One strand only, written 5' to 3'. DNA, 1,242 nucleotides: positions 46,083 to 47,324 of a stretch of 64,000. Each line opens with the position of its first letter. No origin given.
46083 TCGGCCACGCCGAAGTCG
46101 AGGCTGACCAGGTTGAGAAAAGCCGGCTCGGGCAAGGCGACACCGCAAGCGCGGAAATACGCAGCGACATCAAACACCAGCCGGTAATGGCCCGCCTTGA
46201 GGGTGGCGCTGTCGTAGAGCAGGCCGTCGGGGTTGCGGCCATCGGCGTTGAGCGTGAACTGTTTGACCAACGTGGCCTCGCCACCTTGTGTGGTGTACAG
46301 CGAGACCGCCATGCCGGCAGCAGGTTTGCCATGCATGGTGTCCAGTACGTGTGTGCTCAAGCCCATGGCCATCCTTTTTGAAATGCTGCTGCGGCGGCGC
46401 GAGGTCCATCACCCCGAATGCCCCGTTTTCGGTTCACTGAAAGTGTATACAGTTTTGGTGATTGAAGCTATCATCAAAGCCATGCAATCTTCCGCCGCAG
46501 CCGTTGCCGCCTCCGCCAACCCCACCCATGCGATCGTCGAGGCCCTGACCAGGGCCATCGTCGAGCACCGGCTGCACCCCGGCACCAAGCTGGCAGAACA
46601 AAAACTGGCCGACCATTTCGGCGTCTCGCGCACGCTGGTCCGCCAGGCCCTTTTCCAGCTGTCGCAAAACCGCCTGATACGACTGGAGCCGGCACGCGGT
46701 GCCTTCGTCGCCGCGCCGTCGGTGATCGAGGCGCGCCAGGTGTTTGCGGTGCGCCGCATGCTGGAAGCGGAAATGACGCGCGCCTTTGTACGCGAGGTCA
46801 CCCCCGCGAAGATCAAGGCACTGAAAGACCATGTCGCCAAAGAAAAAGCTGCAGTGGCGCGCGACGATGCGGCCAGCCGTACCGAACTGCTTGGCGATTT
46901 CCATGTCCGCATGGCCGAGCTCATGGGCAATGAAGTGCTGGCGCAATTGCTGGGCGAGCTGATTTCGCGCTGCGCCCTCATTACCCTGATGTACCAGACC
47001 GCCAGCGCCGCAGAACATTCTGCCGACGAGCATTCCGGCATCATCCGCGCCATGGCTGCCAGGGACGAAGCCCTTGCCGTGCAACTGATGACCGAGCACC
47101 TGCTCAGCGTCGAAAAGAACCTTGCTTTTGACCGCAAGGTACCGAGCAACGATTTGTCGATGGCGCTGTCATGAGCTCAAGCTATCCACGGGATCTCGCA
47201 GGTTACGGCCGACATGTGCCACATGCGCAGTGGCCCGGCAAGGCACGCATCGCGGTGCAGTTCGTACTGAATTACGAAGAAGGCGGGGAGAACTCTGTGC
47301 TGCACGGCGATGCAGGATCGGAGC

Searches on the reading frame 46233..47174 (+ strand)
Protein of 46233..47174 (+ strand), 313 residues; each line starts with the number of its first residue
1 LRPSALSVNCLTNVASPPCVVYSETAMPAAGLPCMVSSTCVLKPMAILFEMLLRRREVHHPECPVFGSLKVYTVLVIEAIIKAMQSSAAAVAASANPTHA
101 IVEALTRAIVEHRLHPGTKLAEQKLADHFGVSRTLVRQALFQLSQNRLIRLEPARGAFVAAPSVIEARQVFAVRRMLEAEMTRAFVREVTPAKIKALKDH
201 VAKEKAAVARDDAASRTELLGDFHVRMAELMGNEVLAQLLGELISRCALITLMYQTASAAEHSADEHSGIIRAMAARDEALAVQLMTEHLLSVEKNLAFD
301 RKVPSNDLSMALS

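Call 34: search_protein_families(library=pfam, proteins=[window:46233-47174:+], max_evalue=0.00001)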
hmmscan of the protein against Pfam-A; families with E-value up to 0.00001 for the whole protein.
window:46233-47174:+ (313 aa): 2 families
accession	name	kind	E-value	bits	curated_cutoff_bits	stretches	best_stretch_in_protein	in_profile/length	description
PF07729.17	FCD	-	2.2e-21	77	24.3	1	169-290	1-123/125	FCD domain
PF00392.27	GntR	-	2.3e-15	56.4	27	1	99-159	3-64/64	Bacterial regulatory proteins, gntR family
